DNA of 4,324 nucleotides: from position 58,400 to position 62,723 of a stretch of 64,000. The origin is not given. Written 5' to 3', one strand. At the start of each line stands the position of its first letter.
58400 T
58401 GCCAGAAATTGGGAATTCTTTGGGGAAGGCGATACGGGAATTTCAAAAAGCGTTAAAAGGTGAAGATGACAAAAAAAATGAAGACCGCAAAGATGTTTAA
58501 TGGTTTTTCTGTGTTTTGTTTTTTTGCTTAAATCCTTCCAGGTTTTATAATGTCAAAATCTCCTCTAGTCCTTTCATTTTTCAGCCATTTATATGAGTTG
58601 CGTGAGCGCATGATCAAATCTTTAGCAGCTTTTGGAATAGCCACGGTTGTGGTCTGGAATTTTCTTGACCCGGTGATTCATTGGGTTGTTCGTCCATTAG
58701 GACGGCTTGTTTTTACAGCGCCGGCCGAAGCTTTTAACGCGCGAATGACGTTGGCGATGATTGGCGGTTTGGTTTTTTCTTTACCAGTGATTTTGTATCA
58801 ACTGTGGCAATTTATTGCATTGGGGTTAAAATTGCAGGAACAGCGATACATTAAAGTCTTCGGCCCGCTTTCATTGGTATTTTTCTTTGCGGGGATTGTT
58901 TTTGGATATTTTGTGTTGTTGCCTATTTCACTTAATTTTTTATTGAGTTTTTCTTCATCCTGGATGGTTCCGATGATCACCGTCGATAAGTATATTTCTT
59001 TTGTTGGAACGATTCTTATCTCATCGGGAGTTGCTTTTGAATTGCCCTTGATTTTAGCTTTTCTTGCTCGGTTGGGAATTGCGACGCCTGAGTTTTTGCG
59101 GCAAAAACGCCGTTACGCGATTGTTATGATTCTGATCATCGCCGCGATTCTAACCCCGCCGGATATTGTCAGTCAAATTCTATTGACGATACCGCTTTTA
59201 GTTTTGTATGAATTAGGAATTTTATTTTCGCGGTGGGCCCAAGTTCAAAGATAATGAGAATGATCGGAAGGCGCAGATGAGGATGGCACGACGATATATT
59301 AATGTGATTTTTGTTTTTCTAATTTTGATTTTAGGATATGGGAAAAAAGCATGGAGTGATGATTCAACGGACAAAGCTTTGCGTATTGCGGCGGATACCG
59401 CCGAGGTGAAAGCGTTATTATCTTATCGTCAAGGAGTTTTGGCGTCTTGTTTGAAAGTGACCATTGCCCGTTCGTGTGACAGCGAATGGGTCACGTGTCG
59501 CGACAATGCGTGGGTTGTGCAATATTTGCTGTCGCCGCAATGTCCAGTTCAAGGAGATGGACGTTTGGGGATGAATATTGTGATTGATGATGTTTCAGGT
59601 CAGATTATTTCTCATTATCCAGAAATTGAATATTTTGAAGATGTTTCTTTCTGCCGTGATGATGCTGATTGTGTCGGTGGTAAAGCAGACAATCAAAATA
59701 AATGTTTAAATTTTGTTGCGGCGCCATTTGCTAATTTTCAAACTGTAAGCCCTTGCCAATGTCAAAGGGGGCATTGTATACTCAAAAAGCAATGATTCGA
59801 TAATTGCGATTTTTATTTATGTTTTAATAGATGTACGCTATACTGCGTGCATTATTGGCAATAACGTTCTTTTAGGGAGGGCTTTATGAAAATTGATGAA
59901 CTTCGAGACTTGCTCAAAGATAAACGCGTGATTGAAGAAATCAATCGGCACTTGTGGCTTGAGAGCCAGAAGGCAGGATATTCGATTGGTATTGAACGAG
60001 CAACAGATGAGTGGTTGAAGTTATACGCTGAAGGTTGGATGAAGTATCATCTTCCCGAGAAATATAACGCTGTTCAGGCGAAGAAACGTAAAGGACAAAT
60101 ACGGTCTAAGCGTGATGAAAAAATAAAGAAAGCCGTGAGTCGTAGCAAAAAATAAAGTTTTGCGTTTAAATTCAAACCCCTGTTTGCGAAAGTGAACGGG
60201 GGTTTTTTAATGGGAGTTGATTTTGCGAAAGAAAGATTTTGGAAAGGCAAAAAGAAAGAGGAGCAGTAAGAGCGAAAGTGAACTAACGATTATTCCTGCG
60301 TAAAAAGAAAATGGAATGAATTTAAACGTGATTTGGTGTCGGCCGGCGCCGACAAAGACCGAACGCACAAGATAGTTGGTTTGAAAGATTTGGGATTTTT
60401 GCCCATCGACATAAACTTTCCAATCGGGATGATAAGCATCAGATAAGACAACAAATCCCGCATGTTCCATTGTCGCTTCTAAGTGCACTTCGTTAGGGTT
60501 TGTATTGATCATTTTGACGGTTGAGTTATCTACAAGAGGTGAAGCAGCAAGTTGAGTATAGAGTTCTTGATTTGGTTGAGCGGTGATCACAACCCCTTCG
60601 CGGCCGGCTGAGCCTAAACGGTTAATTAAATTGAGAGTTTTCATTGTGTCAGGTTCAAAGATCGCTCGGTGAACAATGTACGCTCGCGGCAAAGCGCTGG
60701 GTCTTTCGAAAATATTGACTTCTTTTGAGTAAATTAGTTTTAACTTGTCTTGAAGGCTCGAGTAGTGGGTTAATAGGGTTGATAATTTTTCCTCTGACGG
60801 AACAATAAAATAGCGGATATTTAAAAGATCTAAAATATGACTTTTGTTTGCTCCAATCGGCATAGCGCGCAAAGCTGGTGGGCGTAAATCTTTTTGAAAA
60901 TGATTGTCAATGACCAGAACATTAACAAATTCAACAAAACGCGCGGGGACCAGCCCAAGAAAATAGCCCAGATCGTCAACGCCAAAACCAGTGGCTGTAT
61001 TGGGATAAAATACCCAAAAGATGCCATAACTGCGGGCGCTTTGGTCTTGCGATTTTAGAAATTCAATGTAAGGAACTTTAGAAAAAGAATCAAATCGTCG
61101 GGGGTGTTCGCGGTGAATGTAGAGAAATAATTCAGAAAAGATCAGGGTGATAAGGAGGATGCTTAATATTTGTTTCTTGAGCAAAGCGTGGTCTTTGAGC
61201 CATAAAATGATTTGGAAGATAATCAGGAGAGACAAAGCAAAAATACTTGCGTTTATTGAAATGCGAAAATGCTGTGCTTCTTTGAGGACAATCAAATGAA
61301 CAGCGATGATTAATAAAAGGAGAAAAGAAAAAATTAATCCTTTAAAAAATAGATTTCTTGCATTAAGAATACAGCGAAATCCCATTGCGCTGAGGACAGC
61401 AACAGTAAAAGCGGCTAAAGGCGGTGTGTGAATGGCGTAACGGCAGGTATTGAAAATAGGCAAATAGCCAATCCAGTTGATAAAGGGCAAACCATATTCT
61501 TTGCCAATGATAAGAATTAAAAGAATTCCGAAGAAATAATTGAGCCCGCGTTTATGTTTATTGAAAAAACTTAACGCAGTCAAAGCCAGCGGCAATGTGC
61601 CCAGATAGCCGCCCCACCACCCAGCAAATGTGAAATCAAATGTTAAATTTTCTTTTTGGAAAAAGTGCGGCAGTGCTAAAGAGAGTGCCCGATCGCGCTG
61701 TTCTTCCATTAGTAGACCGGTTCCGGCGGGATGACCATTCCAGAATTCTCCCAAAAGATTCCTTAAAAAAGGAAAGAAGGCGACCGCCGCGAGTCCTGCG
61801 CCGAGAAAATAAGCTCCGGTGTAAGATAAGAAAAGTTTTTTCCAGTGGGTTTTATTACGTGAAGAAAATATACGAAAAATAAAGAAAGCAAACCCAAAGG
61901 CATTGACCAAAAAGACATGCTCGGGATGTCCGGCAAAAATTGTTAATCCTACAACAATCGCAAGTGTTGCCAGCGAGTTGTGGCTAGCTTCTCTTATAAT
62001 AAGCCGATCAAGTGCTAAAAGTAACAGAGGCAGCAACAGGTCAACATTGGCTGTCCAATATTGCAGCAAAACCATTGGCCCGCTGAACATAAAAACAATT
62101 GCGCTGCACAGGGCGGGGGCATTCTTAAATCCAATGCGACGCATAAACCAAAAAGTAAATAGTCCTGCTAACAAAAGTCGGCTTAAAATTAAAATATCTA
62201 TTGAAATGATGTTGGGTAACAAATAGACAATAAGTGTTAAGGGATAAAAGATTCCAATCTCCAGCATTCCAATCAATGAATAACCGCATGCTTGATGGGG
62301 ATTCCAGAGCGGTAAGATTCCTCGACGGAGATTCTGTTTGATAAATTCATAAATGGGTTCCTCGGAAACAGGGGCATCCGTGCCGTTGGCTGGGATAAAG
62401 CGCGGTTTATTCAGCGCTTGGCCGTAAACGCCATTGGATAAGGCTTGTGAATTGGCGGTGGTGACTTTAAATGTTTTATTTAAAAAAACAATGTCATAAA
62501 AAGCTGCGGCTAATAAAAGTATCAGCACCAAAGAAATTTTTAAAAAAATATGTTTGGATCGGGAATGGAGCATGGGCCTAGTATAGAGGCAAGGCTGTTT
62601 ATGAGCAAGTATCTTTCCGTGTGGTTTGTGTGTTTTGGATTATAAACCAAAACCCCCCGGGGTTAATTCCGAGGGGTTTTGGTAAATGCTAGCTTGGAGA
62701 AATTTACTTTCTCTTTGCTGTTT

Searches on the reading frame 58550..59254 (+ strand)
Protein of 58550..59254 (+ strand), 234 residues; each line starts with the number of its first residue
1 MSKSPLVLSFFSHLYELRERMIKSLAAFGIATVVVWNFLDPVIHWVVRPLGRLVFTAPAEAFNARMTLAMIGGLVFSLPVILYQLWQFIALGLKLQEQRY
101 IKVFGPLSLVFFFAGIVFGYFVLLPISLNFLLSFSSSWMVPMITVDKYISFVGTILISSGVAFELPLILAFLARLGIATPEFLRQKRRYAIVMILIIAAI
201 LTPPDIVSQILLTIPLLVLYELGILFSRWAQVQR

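Call 49: search_protein_families(library=pfam, proteins=[window:58550-59254:+], max_evalue=0.001)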
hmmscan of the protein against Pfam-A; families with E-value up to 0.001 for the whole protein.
window:58550-59254:+ (234 aa): 1 family
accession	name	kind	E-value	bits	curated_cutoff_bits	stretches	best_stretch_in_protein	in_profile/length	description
PF00902.23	TatC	-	1.2e-66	224.9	25.1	1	12-215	1-208/208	Sec-independent protein translocase protein (TatC)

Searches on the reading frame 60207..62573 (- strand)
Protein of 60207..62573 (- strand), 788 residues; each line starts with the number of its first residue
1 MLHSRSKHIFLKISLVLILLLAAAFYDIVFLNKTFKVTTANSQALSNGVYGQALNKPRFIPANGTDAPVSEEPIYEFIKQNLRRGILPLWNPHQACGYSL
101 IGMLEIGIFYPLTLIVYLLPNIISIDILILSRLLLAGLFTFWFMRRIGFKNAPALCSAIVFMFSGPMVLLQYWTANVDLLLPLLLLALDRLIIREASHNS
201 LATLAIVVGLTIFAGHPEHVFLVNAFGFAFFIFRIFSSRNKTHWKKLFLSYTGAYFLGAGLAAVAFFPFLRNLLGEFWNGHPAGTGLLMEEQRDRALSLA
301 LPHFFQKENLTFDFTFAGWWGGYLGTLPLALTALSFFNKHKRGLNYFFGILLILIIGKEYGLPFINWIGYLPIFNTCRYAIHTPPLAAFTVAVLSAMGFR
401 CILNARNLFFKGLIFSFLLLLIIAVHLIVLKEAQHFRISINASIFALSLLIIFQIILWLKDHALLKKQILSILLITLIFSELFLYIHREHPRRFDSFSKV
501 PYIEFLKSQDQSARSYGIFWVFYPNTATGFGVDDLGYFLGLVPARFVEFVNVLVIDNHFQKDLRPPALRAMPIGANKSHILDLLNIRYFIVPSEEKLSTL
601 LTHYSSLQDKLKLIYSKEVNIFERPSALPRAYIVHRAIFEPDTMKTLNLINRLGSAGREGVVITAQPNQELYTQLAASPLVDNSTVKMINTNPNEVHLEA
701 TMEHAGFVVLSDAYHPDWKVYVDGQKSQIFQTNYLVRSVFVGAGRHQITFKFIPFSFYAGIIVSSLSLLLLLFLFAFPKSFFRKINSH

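Call 49: search_protein_families(library=pfam, proteins=[window:60207-62573:-], max_evalue=0.001)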
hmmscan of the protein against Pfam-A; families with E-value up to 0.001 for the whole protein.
window:60207-62573:- (788 aa): 1 family
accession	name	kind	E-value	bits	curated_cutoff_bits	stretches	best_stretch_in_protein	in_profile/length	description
PF09586.16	YfhO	-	1.4e-20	73.8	28.5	2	682-764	752-835/835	Bacterial membrane protein YfhO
